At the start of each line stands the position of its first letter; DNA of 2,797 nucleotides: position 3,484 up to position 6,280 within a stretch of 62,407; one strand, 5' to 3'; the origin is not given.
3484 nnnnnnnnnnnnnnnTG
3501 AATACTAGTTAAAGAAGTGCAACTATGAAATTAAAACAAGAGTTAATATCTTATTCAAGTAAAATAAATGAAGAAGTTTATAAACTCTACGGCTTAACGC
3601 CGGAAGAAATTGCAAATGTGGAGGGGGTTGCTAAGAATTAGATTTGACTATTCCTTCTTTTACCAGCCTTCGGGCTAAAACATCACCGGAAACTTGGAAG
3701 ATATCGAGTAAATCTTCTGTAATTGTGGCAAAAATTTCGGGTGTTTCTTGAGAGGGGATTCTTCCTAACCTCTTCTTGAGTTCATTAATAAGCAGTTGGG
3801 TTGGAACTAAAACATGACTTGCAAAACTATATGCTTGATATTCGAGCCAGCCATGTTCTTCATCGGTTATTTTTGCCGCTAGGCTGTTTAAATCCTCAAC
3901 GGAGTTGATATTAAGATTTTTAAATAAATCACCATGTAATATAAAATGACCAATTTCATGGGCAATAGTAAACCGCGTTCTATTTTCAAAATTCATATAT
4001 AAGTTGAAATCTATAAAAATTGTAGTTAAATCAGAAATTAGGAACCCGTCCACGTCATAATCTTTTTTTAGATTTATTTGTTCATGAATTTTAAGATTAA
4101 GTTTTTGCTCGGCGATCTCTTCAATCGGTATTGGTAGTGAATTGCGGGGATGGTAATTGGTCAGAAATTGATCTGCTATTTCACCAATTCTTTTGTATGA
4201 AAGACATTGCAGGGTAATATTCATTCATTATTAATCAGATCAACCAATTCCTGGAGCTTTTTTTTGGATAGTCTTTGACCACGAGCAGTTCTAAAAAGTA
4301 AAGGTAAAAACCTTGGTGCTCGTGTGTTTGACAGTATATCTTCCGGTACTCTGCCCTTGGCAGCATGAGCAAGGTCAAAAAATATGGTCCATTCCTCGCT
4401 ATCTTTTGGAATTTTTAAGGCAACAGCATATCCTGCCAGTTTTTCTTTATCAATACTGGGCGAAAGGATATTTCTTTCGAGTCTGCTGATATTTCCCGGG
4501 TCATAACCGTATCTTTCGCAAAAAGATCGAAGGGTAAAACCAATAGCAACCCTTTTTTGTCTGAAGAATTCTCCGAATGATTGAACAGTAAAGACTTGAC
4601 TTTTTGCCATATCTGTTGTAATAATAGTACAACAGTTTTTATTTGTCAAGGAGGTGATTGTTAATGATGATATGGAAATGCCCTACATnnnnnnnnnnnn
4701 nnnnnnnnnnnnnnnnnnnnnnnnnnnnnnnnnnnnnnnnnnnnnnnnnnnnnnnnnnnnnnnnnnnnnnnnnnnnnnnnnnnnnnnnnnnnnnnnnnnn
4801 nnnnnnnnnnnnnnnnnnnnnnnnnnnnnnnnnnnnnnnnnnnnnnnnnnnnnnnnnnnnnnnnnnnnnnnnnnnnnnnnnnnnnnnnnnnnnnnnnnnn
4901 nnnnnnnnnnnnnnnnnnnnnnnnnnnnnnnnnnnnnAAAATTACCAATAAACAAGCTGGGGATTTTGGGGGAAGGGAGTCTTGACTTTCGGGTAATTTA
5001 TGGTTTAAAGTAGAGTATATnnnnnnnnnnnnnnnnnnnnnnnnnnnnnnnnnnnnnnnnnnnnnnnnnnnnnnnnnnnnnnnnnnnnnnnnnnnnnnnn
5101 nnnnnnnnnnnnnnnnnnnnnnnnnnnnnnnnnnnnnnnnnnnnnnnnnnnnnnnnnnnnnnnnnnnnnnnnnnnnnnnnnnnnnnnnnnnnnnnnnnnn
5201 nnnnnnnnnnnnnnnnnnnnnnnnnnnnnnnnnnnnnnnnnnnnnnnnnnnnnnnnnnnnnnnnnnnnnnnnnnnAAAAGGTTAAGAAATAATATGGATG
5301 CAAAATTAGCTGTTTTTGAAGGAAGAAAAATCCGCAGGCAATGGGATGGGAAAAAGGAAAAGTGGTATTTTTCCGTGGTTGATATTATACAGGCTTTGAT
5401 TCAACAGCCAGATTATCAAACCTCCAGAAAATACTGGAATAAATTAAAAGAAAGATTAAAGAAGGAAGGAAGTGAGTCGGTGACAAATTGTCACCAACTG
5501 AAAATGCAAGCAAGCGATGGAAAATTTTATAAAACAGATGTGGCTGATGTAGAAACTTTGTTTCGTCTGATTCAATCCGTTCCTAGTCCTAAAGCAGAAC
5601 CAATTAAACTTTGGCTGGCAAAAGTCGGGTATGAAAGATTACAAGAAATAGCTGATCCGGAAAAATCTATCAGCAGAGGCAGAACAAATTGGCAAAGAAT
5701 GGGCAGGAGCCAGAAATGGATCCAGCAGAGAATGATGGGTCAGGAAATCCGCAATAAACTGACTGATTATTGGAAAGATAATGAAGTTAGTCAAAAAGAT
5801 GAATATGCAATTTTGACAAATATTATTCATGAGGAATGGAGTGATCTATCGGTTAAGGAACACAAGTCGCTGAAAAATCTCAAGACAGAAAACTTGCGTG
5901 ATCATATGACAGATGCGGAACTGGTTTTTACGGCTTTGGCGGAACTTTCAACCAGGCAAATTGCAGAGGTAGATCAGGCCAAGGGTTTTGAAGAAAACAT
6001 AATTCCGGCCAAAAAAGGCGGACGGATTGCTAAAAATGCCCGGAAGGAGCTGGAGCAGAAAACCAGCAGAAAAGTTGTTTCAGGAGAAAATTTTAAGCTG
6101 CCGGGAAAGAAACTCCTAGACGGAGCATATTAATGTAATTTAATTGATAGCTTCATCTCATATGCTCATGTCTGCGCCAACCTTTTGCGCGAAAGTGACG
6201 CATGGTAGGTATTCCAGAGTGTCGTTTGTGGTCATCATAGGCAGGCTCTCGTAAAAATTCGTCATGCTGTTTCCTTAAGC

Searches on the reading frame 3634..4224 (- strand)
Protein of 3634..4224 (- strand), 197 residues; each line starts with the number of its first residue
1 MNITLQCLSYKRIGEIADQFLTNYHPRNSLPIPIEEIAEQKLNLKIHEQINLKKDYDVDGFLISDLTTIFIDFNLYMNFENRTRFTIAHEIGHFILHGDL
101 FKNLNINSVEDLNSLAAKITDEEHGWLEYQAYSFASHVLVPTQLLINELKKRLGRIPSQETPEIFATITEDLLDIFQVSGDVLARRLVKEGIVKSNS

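Call 7: search_protein_families(library=pfam, proteins=[window:3634-4224:-], max_evalue=0.01)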
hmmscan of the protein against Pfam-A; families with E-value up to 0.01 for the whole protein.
window:3634-4224:- (197 aa): 1 family
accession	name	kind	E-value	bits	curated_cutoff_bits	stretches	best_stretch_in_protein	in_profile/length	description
PF06114.19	Peptidase_M78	-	7.3e-10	39.2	22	1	80-155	39-102/123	IrrE N-terminal-like domain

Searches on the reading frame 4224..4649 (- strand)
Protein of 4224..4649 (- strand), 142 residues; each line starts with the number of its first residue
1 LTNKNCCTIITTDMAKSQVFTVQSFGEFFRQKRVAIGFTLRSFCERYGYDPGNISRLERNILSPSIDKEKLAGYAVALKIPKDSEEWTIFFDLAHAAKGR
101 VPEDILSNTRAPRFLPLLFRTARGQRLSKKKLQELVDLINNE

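Call 7: search_protein_families(library=pfam, proteins=[window:4224-4649:-], max_evalue=0.01)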
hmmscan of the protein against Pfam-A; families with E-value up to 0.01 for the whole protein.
window:4224-4649:- (142 aa): 2 families
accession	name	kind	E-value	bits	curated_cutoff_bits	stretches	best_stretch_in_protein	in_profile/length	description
PF01381.28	HTH_3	-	0.0012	19.2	23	1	30-67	2-39/55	Helix-turn-helix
PF13560.12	HTH_31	-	0.0041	17.8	27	1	25-65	2-43/64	Helix-turn-helix domain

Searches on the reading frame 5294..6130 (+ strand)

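Call 7: search_protein_families(library=pfam, proteins=[window:5294-6130:+], max_evalue=0.01)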
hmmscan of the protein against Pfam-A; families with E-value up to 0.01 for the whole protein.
window:5294-6130:+ (279 aa): 2 families
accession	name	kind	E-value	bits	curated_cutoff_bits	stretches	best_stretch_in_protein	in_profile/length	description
PF02498.22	Bro-N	-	7.5e-09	36.5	25.6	1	13-110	2-92/96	BRO family, N-terminal domain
PF18863.6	AbiJ_NTD4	-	8e-05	23.6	34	0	22-60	85-125/152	AbiJ N-terminal domain 4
